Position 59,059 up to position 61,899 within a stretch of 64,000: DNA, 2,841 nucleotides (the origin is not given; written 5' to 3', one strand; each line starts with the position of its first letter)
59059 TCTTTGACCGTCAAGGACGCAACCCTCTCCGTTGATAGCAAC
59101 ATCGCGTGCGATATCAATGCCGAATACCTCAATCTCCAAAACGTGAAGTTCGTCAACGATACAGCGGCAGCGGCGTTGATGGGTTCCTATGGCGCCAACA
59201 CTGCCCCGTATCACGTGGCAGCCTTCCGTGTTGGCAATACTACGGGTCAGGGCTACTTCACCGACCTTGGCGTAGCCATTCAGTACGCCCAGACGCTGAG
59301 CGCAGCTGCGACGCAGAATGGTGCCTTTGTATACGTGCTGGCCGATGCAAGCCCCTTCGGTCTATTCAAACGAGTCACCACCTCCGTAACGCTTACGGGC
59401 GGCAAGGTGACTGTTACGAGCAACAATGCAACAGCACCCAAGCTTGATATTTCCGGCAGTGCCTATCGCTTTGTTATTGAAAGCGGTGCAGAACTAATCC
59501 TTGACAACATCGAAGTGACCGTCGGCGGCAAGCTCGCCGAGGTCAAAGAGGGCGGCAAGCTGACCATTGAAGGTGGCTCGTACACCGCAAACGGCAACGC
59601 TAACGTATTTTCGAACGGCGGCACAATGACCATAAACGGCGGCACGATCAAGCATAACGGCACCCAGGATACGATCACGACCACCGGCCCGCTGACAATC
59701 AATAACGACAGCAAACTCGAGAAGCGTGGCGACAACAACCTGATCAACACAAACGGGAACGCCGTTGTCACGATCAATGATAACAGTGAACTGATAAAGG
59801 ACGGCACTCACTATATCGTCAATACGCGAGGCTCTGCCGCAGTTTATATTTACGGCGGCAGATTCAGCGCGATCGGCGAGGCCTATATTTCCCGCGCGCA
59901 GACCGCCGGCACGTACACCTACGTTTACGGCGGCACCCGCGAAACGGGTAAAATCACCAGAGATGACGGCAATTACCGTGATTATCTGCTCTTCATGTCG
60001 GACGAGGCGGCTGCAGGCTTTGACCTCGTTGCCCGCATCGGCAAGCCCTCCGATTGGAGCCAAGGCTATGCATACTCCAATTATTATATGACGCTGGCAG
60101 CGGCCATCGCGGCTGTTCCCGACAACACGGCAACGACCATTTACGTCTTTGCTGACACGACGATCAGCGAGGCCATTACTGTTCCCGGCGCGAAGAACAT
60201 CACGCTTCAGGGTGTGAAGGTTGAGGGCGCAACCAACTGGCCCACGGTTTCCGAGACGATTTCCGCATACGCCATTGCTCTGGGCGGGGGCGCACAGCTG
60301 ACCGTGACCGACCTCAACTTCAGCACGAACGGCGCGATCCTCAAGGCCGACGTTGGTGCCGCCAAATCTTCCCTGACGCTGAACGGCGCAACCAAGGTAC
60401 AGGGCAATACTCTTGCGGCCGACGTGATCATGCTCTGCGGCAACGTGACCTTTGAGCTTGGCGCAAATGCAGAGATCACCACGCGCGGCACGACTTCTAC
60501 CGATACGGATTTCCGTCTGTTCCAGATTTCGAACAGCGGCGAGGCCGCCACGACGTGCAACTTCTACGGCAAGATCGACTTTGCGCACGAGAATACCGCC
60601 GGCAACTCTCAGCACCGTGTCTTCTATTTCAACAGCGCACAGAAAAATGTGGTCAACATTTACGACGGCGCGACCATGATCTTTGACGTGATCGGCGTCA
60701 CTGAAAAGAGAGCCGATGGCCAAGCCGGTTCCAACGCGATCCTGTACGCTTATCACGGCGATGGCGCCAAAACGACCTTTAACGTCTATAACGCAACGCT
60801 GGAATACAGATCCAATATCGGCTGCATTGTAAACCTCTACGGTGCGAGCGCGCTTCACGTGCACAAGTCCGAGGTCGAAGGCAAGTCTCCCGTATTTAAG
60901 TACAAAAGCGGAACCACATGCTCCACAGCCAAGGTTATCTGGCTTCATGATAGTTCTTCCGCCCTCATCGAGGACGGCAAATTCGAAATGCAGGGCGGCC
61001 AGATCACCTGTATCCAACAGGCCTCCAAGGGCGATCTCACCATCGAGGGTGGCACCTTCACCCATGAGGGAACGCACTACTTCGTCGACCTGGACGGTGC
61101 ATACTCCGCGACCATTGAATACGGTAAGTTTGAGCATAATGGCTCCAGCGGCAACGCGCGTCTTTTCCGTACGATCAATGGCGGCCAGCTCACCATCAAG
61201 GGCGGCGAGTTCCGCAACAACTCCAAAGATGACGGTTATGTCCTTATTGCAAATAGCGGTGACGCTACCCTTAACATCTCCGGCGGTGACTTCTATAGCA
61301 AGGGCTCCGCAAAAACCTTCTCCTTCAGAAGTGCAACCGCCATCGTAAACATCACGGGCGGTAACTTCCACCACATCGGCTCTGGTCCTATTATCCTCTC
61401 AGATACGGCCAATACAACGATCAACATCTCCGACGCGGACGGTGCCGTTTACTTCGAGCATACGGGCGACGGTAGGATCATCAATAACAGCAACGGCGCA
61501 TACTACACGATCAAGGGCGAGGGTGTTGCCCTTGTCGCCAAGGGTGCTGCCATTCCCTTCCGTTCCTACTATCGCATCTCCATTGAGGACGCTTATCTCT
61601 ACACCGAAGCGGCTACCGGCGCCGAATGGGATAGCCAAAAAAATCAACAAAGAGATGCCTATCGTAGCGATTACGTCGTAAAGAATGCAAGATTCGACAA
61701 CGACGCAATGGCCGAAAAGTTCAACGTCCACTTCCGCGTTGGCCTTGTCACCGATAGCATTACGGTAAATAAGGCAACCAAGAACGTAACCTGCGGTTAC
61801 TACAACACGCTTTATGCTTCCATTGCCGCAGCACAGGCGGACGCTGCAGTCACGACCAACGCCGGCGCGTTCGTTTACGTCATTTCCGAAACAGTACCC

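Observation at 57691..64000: Hierarchical repeat architecture: clusters of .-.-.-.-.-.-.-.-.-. rungs separated by FRVG...YYxTL cap modules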

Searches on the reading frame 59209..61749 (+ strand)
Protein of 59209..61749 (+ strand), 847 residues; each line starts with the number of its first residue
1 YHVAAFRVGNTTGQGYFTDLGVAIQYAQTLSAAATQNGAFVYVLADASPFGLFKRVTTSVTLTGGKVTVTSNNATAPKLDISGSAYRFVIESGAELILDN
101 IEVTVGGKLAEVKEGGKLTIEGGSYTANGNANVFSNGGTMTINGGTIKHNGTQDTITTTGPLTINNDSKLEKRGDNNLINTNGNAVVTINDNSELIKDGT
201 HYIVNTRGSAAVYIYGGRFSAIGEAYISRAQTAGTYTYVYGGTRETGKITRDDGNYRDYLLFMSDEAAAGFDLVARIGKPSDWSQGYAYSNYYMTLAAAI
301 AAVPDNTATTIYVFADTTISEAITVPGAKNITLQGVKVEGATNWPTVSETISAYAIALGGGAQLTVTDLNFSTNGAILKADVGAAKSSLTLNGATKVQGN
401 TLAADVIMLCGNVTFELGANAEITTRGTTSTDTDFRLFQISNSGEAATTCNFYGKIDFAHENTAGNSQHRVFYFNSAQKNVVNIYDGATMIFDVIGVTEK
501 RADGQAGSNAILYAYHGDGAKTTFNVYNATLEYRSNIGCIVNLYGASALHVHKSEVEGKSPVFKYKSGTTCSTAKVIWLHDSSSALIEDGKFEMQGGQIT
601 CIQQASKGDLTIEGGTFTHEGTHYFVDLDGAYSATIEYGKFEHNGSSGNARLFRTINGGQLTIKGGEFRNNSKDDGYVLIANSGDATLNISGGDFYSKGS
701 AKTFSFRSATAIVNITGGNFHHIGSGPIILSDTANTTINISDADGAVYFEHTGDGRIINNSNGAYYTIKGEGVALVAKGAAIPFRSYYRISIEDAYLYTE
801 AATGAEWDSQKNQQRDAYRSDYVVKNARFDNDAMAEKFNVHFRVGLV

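Call 61: predict_structure(alignment_id=A3)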
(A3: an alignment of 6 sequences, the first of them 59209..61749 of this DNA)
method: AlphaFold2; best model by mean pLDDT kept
length: 847 residues; sequences in the alignment: 6
mean_pLDDT: 71.5   pTM: 0.63
mean pLDDT of the five models: 71.5, 70.5, 70.1, 68.6, 58.0
residues with pLDDT >= 90: 124; 70-90: 410; 50-70: 160; < 50: 153
segments of 3 or more residues with pLDDT < 50: 1-57, 230-275, 279-291, 500-504, 802-820, 839-847
pLDDT, mean of each block of 10 residues (from residue 1): 33 34 42 38 37 45 72 56 71 85 81 90 84 87 90 89 92 87 86 83 79 76 55 44 33 35 32 44 40 70 83 73 81 80 74 76 89 75 78 82 71 88 77 76 75 87 67 79 91 69 58 76 91 84 88 85 82 76 89 82 76 89 78 85 75 80 91 71 78 87 72 89 74 74 88 75 74 79 67 67 40 40 61 55 31
secondary structure, 60 per line:
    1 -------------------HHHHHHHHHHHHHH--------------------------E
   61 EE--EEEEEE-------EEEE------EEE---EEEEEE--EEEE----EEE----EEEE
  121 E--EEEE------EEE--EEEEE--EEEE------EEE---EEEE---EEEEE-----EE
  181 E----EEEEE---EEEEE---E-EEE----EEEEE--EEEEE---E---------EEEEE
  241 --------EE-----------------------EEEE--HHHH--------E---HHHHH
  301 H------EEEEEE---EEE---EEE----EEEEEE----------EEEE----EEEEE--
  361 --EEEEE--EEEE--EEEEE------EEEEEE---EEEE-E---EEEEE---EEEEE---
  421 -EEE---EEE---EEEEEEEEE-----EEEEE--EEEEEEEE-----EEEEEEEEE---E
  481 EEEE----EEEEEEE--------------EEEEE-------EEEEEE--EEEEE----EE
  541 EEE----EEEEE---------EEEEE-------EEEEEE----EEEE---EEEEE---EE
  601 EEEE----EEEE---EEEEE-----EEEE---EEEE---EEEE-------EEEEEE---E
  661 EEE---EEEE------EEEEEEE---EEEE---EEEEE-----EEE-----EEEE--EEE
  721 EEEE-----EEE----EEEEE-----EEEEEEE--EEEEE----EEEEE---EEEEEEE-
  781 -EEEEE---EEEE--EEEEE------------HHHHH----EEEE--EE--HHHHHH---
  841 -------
elements in order (helices of 4 or more, strands of 3 or more residues): H20-33 E60-62 E65-70 E78-81 E88-90 E94-99 E102-105 E110-112 E117-121 E124-127 E134-136 E139-143 E146-149 E156-158 E162-165 E169-173 E179-181 E186-190 E194-198 E204-206 E211-215 E218-222 E236-240 E274-277 H280-283 H296-301 E308-313 E317-319 E323-325 E330-335 E346-349 E354-358 E363-367 E370-373 E376-380 E387-392 E396-399 E405-409 E413-417 E422-424 E428-430 E434-442 E448-452 E455-462 E468-476 E480-484 E489-495 E510-514 E522-527 E530-534 E539-543 E548-552 E562-566 E574-579 E584-587 E591-595 E599-604 E609-612 E616-620 E626-629 E633-636 E640-643 E651-656 E660-663 E667-670 E677-683 E687-690 E694-698 E704-706 E712-715 E718-724 E730-732 E737-741 E747-753 E756-760 E765-769 E773-779 E782-786 E790-793 E796-800 H813-817 E822-825 H832-837
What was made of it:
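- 59209..60018 (+): Module M2 (aa 1499-1768): cap AFRVG............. (59218-59307) and beta-helix body at about aa 1558-1723. This module is absent from the M4-M5 copy. AF2 model 2 residues 60-225, pLDDT 70-92 (call 61).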

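Call 64: fold_search(model_id=the predicted structure, library=pdb)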
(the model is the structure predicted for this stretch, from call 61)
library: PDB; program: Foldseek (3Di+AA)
matches with E <= 10: 230; with E <= 0.001: 0
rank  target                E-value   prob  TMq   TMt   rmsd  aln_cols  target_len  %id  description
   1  6g0x_A                8.6e-03  0.51  0.15  0.19  16.5       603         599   13  TAILSPIKE PROTEIN OF E. COLI BACTERIOPHAGE HK620 IN COMPLEX WITH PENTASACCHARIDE (released 2018-04-04)
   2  1gq8                  1.3e-02  1.00  0.19  0.43   7.0       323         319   13  Pectin methylesterase from Carrot (released 2002-04-18)
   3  7c7d_A                2.0e-02  0.91  0.19  0.28  13.8       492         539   12  Crystal structure of the catalytic unit of thermostable GH87 alpha-1,3-glucanase from Streptomyces thermodiastaticus s (released 2020-11-11)
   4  2x6x_A                3.0e-02  0.33  0.15  0.18  16.5       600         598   13  Tailspike protein mutant D339N of E.coli bacteriophage HK620 in complex with hexasaccharide (released 2011-03-02)
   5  1xg2_A                3.6e-02  0.84  0.13  0.28  15.3       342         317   12  Crystal structure of the complex between pectin methylesterase and its inhibitor protein (released 2005-03-22)
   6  7akv_G                4.0e-02  0.99  0.31  0.55   8.8       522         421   11  The cryo-EM structure of the Vag8-C1 inhibitor complex (released 2021-06-16)
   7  4xm3_A                4.0e-02  0.35  0.16  0.20  16.2       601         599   12  Tailspike protein mutant E372A of E. coli bacteriophage HK620 in complex with pentasaccharide (released 2016-01-27)
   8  6gvr_A                4.3e-02  0.30  0.16  0.20  16.0       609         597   13  TAILSPIKE PROTEIN MUTANT E372Q (DELTA N471/S472) OF E. COLI BACTERIOPHAGE HK620 IN COMPLEX WITH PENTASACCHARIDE (released 2018-07-11)
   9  2x6w_A                5.7e-02  0.30  0.16  0.20  16.3       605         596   13  Tailspike protein mutant E372Q of E.coli bacteriophage HK620 in complex with hexasaccharide (released 2011-03-02)
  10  4pmh                  6.2e-02  0.75  0.15  0.29  13.2       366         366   12  The structure of rice weevil pectin methyl esterase (released 2014-11-12)
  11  7dmk_A                6.2e-02  0.18  0.13  0.15  27.4       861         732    9  PL6 alginate lyase BcAlyPL6 (released 2021-10-06)
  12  2x6y_A                6.5e-02  0.33  0.17  0.21  15.9       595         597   13  Tailspike protein mutant D339A of E.coli bacteriophage HK620 in complex with hexasaccharide (released 2011-03-02)
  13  8egr_A                6.8e-02  0.94  0.31  0.41  10.8       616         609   12  Upper tail structure of Staphylococcus phage Andhra (released 2022-12-14)
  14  2x85_A                7.1e-02  0.28  0.16  0.20  16.1       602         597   12  Tailspike protein of E. coli bacteriophage HK620 in complex with hexasaccharide (released 2011-03-23)
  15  5c1c                  7.5e-02  0.87  0.15  0.35  14.1       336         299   13  Crystal Structure of the Pectin Methylesterase from Aspergillus niger in Deglycosylated Form (released 2015-07-01)
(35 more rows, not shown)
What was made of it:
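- Closest known: Phage tailspikes. Same: Beta-helix fold hits (call 64).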
